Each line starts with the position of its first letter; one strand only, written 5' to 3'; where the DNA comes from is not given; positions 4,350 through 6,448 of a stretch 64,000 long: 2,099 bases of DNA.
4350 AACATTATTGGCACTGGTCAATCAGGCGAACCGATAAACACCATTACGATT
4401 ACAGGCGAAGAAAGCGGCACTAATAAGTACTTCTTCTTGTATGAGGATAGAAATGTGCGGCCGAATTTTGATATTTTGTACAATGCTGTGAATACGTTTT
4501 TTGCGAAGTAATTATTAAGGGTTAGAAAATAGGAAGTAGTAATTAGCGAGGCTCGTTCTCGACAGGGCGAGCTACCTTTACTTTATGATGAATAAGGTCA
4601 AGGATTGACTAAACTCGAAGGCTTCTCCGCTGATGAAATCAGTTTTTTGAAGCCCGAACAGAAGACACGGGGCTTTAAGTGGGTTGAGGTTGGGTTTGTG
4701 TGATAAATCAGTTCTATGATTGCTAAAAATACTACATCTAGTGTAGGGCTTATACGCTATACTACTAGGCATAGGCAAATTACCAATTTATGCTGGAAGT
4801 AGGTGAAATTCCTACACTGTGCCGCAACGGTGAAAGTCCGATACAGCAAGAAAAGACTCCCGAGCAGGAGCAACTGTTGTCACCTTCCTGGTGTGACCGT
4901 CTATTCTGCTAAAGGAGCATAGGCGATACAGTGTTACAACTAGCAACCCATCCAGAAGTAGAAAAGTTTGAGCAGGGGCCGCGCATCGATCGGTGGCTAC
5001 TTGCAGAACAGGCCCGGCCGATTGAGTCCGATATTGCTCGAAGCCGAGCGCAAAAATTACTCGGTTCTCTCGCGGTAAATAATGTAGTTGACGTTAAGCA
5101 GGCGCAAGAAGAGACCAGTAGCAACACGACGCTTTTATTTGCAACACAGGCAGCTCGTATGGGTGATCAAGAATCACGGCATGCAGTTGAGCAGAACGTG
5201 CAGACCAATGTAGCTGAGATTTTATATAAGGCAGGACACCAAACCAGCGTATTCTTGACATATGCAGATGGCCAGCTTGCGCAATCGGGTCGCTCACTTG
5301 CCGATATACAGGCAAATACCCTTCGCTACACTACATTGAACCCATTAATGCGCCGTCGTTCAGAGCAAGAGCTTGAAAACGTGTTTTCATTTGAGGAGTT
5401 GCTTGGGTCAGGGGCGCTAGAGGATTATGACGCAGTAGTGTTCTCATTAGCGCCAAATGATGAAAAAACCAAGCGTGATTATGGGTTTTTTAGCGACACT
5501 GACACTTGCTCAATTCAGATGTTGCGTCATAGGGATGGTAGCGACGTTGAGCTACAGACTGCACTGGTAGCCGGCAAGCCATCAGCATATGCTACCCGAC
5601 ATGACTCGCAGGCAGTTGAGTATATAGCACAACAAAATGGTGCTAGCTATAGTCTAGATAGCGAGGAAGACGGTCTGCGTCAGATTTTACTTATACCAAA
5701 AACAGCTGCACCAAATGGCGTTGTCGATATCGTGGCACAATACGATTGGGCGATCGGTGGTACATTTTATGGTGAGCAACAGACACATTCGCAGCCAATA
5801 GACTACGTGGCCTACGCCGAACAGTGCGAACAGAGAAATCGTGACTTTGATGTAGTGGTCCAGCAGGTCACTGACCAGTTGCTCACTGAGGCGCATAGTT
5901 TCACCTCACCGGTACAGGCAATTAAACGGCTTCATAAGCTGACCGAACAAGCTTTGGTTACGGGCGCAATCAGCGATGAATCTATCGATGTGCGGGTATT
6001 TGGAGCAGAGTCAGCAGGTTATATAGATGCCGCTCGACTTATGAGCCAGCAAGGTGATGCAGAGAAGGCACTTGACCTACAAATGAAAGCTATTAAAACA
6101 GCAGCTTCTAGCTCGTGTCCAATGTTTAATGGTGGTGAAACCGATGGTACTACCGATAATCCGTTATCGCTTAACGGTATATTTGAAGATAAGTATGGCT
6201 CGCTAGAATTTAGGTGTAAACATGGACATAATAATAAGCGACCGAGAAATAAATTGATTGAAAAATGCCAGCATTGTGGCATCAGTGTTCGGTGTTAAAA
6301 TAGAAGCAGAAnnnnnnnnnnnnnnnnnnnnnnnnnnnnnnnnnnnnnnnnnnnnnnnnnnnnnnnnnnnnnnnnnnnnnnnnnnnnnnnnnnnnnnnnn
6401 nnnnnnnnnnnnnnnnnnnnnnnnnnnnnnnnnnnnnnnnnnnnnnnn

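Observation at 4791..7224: Candidate cobalamin riboswitch controlling an uncharacterised three-gene operon (455-aa protein, zinc-ribbon peptide, membrane protein)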

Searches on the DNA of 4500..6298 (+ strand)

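Call 4: search_rna_families(source=window, start=4500, end=5100, threshold=evalue, max_evalue=1, show_alignments=4)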
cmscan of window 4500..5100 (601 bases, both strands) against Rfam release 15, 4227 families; matches with E-value up to 1: 2.
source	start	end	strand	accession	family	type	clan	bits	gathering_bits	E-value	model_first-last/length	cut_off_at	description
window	4779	4854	+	RF01689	AdoCbl-II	Cis-reg; riboswitch;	CL00101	42.5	36.5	7.4e-09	1-81/81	no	AdoCbl-II (Cobalamin/B12) riboswitch aptamer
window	4786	4853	+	RF00050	FMN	Cis-reg; riboswitch;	-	19.2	66.2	0.056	1-138/138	no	FMN riboswitch aptamer (RFN element)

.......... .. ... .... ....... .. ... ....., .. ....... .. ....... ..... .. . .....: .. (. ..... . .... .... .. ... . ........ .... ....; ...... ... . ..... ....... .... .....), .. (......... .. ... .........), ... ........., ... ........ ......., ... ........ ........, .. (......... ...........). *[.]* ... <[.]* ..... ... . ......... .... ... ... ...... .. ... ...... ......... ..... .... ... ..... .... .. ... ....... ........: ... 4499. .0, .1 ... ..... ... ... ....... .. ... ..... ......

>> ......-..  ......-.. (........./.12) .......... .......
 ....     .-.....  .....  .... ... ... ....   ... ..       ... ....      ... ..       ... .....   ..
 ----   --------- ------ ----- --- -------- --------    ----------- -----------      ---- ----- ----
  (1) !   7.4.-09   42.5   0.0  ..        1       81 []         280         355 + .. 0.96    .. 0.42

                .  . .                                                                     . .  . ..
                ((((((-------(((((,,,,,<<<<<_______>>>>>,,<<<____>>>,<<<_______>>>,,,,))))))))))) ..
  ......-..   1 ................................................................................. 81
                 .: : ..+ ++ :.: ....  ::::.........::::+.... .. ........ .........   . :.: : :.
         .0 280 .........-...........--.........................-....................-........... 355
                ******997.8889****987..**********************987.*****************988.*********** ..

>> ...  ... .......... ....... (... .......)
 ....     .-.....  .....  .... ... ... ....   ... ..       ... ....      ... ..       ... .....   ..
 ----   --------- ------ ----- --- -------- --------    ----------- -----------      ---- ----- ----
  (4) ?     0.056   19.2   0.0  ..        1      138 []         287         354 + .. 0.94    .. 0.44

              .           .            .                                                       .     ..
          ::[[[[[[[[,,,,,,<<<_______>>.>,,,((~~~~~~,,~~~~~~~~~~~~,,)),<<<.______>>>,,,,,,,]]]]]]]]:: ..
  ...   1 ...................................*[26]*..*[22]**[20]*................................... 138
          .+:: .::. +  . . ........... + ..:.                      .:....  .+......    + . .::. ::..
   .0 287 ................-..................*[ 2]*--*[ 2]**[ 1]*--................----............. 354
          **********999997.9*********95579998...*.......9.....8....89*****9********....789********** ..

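Call 14: search_rna_families(sources=[L001, L002, L003, L004, L005, L006, L007, L008, L009, L010, L011, L012, L013, L014], threshold=gathering)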
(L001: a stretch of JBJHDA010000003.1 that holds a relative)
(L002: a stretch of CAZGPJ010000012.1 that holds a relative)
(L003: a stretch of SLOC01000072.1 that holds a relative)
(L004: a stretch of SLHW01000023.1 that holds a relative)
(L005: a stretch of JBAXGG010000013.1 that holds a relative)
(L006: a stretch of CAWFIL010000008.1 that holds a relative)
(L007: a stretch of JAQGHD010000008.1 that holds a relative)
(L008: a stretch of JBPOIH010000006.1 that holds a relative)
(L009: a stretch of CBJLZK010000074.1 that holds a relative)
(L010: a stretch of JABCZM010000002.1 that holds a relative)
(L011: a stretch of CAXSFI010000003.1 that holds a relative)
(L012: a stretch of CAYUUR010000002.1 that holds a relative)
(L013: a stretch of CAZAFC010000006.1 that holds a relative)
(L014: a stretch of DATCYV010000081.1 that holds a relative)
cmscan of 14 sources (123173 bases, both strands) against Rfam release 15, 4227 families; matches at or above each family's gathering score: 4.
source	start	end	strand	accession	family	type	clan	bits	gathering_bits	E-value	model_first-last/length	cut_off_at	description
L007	4898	4976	+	RF01689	AdoCbl-II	Cis-reg; riboswitch;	CL00101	42.5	36.5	1.5e-06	1-81/81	no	AdoCbl-II (Cobalamin/B12) riboswitch aptamer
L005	652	814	+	RF00174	Cobalamin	Cis-reg; riboswitch;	CL00101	37.4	31.5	1.3e-05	1-189/189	no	Cobalamin riboswitch aptamer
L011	4883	4949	+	RF00174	Cobalamin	Cis-reg; riboswitch;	CL00101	34.6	31.5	8.1e-05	47-167/189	no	Cobalamin riboswitch aptamer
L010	4621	4769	+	RF00174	Cobalamin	Cis-reg; riboswitch;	CL00101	33.2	31.5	0.0002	1-189/189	no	Cobalamin riboswitch aptamer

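Call 76: build_rna_model(alignment_id=A4, structure=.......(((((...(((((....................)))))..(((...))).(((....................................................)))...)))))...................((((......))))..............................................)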
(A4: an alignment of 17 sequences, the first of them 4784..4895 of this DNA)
Model R1 built from alignment A4 (17 sequences, 202 columns); structure: as given.
model positions 128; base pairs 20; branch points 3; effective number of sequences 2.85; information 0.59 bits per position. Calibrated on 0.2 Mb of random sequence (short: E-values are rough).
structure used (alignment columns):
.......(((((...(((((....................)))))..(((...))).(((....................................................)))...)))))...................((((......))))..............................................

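Call 77: search_with_rna_model(model_id=R1, sources=[window, L001, L002, L003, L004, L005, L006, L007, L008, L009, L010, L011, L012, L013, L014, L015, L016, L017, L018, L019, L020, L021, L022, L023], max_evalue=1)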
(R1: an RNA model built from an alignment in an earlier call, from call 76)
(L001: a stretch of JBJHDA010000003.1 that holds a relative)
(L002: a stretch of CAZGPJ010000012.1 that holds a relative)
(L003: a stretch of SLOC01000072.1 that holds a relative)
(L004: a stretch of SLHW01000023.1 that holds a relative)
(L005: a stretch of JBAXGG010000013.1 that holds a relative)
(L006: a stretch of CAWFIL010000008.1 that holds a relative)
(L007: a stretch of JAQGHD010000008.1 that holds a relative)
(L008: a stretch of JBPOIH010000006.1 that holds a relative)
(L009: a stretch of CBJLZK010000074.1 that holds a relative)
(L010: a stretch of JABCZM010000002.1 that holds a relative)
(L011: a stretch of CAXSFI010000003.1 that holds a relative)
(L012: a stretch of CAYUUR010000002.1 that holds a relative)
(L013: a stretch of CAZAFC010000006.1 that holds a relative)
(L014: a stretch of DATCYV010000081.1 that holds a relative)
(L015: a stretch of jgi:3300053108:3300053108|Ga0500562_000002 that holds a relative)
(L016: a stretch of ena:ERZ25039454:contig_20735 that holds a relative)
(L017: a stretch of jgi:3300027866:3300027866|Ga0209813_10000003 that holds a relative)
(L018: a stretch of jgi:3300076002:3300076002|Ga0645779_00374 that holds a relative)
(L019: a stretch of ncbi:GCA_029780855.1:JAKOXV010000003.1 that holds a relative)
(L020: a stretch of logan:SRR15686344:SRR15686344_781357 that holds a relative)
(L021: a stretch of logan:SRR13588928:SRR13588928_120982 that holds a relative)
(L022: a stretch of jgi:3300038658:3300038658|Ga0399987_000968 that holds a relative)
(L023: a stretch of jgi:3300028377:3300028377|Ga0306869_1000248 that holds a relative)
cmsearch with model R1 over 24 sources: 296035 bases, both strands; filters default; matches with E-value up to 1: 25.
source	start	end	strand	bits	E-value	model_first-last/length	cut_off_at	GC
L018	4472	4591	+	118.6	4e-31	1-128/128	no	0.46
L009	2562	2689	+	115.7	2.7e-30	1-128/128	no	0.51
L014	4057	4187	+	113.9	8.8e-30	1-128/128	no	0.5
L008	4805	4935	+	109.6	1.5e-28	1-128/128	no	0.5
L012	4805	4935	+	109.3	1.8e-28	1-128/128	no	0.51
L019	7847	7971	+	103.2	9.5e-27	1-128/128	no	0.5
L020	418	542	+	103.2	9.5e-27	1-128/128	no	0.5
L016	4619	4741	+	102.5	1.5e-26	1-128/128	no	0.41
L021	5349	5487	+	101.6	2.7e-26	1-128/128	no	0.54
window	4784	4895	+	99.7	9.2e-26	1-128/128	no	0.49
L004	3590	3716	+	99.2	1.2e-25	1-128/128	no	0.51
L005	680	809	+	96.5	7.3e-25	1-128/128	no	0.47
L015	9914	10044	+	93.9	4e-24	1-128/128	no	0.54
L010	4663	4794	+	91.2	2.4e-23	1-128/128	no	0.47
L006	4717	4858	+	90.9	2.8e-23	1-128/128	no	0.55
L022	1348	1556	+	89.5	7.2e-23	1-128/128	no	0.49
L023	490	698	+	89.5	7.2e-23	1-128/128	no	0.49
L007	4906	5011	+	88.3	1.6e-22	1-128/128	no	0.48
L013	4565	4721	+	85.6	9e-22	1-128/128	no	0.55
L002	159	366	+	83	4.9e-21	1-128/128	no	0.49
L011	4872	4987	+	69.7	2.8e-17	1-128/128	no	0.49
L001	4678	4793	+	55.3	3.3e-13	1-128/128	no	0.52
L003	1580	1696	+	52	2.8e-12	1-128/128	no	0.51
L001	4832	4955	+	14.7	0.099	1-128/128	no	0.51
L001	4009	4192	+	13.8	0.18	1-128/128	no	0.48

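Call 85: search_with_rna_model(model_id=R1, sources=[L025, L026, L027, L028, L029, L030, L031, L032, L033, L034, L035, L036, L037, L038, L039, L040, L041, L042, L043, L044], max_evalue=0.01)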
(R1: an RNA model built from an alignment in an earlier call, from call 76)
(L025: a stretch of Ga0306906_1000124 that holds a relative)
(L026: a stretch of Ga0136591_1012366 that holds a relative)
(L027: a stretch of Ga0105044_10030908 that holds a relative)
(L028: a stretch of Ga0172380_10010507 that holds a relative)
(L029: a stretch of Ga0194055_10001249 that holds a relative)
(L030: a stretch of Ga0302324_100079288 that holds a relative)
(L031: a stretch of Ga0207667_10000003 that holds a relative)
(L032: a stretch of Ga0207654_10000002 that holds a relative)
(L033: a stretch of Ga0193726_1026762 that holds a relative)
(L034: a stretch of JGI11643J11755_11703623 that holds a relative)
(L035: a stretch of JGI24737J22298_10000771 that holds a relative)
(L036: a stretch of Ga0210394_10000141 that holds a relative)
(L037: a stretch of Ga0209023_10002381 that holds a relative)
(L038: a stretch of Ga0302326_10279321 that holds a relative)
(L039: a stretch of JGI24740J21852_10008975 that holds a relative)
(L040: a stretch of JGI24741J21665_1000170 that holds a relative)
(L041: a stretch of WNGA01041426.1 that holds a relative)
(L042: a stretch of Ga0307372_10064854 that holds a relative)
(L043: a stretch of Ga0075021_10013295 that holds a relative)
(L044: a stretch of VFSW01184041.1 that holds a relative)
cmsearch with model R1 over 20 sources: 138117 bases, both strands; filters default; matches with E-value up to 0.01: 16.
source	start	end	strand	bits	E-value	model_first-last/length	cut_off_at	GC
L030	3444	3579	+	100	3.4e-26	1-128/128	no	0.5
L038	1500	1635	+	100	3.4e-26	1-128/128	no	0.5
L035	5703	5828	+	99.4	5.3e-26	1-128/128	no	0.48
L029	2140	2269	+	96.5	3.4e-25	1-128/128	no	0.47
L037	1616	1735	+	93.5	2.4e-24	1-128/128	no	0.48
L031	5696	5831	+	92.7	4.1e-24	1-128/128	no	0.44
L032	5695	5830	+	92.7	4.1e-24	1-128/128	no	0.44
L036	5663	5794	+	91.2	1.1e-23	1-128/128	no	0.47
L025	5745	5953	+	89.5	3.3e-23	1-128/128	no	0.49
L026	569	777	+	89.5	3.3e-23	1-128/128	no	0.49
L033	843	984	+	86.4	2.5e-22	1-128/128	no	0.46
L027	1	120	+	86.3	2.6e-22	8-128/128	5'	0.43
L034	1972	2120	+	84.9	6.4e-22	1-128/128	no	0.52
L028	5825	5944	+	79.2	2.7e-20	1-128/128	no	0.52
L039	332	479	+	76.8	1.3e-19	1-128/128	no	0.5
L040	5769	5916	+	76.8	1.3e-19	1-128/128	no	0.5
